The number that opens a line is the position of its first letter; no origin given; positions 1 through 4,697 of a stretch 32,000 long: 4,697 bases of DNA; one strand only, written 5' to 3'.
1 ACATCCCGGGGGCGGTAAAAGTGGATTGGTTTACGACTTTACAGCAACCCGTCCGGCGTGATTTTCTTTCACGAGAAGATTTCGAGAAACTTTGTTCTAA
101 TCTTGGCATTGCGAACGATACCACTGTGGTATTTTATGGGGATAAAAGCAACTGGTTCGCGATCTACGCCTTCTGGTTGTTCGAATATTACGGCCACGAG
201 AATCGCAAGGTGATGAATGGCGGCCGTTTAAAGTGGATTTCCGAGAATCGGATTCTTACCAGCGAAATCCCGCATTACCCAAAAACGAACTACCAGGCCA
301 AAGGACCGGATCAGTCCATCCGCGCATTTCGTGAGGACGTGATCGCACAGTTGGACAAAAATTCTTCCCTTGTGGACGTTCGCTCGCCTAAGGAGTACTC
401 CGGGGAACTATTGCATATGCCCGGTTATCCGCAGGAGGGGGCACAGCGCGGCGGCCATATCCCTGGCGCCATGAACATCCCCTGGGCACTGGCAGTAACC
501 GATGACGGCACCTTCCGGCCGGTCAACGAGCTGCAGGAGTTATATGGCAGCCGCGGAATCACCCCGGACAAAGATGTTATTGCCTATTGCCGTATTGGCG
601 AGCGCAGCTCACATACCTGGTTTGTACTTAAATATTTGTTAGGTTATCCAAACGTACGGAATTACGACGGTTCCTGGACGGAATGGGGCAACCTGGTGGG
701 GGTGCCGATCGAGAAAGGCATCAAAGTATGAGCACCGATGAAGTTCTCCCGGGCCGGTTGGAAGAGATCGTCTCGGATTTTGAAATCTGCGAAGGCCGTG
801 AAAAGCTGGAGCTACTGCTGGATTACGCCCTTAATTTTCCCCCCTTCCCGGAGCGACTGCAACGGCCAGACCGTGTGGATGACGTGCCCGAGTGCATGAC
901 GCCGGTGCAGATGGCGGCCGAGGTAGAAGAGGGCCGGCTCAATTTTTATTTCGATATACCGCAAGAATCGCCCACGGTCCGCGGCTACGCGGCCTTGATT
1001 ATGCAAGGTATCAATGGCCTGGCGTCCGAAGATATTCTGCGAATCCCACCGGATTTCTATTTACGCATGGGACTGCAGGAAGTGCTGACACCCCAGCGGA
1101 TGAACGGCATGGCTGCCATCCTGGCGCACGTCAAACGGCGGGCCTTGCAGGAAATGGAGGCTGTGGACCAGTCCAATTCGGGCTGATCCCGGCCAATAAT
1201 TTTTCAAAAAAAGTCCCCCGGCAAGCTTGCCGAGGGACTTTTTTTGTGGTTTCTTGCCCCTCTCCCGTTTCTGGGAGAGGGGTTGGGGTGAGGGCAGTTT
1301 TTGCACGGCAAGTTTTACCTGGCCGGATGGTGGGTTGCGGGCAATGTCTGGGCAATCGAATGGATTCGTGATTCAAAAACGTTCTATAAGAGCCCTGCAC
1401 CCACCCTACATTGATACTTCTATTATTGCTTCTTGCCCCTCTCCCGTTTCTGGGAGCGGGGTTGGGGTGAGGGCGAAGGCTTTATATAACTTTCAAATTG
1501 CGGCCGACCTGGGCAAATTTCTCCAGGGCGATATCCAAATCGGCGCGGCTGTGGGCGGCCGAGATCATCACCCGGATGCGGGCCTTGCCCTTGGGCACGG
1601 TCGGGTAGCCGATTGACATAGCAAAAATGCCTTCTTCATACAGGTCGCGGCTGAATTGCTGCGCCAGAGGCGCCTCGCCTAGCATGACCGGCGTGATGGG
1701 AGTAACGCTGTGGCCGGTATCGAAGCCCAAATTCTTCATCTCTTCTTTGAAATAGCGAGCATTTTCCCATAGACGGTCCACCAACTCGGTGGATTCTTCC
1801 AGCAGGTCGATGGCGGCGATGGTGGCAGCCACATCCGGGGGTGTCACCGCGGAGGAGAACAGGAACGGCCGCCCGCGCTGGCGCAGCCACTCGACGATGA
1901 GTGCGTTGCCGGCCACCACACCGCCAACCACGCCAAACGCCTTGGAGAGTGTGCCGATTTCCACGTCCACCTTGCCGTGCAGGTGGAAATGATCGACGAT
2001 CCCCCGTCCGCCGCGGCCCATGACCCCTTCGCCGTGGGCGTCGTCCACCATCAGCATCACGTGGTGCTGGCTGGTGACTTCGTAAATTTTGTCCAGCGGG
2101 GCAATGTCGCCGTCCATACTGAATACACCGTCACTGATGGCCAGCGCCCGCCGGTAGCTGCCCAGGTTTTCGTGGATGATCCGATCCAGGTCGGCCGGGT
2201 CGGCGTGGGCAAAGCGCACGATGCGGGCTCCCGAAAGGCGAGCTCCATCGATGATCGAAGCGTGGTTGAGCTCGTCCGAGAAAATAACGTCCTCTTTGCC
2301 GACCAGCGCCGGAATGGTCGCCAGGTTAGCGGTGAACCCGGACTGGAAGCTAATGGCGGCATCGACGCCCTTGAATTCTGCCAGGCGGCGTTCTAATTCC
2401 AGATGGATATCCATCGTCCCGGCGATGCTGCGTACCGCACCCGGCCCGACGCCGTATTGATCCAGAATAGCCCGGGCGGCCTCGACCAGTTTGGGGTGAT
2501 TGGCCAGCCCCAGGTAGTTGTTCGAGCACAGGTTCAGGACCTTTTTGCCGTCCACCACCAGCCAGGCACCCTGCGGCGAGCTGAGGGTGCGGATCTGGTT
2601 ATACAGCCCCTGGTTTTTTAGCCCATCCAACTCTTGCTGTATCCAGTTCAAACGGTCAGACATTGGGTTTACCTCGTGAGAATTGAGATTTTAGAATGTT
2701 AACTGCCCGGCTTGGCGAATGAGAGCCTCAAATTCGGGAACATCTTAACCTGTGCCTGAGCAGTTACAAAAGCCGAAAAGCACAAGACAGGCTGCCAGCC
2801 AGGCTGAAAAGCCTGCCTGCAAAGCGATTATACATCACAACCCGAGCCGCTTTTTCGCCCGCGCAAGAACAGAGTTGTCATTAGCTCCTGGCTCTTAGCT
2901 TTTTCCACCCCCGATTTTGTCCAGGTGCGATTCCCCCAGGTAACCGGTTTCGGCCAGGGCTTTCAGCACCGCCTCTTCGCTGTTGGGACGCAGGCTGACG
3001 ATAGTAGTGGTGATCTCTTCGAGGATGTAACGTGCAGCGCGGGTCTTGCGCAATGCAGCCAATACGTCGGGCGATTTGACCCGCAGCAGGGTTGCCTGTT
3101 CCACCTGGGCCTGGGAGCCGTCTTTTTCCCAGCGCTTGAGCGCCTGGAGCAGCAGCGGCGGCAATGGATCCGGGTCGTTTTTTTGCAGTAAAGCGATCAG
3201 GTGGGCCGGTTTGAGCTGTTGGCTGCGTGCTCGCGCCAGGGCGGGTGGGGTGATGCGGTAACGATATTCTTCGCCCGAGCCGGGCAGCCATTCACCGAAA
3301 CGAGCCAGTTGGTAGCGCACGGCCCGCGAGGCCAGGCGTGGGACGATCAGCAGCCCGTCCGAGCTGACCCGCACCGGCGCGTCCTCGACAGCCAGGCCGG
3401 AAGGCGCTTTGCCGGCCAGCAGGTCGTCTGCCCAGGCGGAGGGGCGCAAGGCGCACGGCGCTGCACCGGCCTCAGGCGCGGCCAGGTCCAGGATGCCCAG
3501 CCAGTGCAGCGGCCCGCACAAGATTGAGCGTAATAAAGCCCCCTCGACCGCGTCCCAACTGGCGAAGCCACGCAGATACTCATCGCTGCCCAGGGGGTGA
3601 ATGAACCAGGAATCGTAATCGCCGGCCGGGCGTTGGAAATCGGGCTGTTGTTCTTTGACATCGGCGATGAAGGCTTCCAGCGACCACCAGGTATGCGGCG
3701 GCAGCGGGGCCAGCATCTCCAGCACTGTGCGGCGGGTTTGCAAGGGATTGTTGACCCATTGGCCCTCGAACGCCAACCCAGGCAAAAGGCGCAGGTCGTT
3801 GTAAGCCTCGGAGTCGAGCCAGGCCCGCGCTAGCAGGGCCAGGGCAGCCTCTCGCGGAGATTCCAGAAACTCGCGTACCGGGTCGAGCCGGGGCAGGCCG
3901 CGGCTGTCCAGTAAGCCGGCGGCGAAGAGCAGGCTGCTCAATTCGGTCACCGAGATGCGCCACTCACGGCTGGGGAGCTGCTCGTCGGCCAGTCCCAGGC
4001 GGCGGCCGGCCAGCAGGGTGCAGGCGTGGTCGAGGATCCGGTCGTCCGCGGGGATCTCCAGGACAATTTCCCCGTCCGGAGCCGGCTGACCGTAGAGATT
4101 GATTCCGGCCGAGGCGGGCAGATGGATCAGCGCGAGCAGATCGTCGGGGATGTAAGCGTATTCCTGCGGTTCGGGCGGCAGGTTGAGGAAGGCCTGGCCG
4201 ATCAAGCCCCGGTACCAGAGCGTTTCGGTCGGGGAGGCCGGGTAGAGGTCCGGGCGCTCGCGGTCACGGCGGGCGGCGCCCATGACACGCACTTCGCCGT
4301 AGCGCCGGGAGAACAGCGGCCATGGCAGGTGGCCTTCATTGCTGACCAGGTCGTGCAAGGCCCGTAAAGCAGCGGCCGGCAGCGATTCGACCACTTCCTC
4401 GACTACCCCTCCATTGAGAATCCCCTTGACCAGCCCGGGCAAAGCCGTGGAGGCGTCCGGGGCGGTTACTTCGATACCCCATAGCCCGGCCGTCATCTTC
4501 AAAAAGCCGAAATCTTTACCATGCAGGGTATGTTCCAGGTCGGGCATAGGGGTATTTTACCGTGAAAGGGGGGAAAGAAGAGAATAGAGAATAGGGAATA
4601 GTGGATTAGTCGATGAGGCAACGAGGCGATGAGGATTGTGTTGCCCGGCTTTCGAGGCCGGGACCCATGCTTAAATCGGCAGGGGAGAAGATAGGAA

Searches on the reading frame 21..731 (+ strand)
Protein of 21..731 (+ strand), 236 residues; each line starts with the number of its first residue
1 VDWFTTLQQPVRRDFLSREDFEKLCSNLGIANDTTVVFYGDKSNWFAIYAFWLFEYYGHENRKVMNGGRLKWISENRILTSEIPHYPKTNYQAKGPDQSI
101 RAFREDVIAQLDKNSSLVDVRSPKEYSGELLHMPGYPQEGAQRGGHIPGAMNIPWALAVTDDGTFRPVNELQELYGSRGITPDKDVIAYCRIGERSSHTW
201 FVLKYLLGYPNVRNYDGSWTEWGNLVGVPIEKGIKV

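Call 98: search_protein_families(library=pfam, proteins=[window:21-731:+], max_evalue=0.0001)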
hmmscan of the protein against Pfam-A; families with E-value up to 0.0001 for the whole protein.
window:21-731:+ (236 aa): 1 family
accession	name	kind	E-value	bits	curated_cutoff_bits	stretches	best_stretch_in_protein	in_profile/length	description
PF00581.25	Rhodanese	-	9.5e-28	97.1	22.2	1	105-223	3-100/102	Rhodanese-like domain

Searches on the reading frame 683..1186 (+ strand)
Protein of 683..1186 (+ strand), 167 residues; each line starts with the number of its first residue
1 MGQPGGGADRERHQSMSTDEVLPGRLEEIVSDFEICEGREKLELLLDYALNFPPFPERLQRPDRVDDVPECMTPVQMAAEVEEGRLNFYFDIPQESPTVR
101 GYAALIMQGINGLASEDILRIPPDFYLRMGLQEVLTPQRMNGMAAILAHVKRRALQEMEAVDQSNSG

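Call 98: search_protein_families(library=pfam, proteins=[window:683-1186:+], max_evalue=0.0001)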
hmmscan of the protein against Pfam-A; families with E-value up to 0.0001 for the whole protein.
window:683-1186:+ (167 aa): 1 family
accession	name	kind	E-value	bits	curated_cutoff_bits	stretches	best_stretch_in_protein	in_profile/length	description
PF02657.20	SufE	-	3e-26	92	27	1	31-152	2-120/121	Fe-S metabolism associated domain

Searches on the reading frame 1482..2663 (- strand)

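Call 33: search_protein_families(library=pfam, proteins=[window:1482-2663:-], max_evalue=0.01)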
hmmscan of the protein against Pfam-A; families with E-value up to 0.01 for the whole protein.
window:1482-2663:- (393 aa): 4 families
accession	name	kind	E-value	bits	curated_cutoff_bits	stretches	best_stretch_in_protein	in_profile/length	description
PF00155.27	Aminotran_1_2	-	2.1e-62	211.8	19.7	1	40-382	1-360/361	Aminotransferase class I and II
PF01212.27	Beta_elim_lyase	-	0.00017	21.4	27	1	88-313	35-269/288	Beta-eliminating lyase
PF01041.23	DegT_DnrJ_EryC1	-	0.00043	20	19.8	1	89-218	28-156/360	DegT/DnrJ/EryC1/StrS aminotransferase family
PF01053.26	Cys_Met_Meta_PP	-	0.007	15.4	27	0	89-213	56-179/381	Cys/Met metabolism PLP-dependent enzyme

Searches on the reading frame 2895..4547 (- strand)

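Call 33: search_protein_families(library=pfam, proteins=[window:2895-4547:-], max_evalue=0.01)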
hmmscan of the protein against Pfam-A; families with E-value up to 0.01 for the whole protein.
window:2895-4547:- (550 aa): 1 family
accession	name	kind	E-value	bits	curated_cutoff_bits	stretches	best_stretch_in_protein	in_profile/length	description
PF13625.11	Helicase_C_3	-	1.6e-09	38.3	34.2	1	394-506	3-117/125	Helicase conserved C-terminal domain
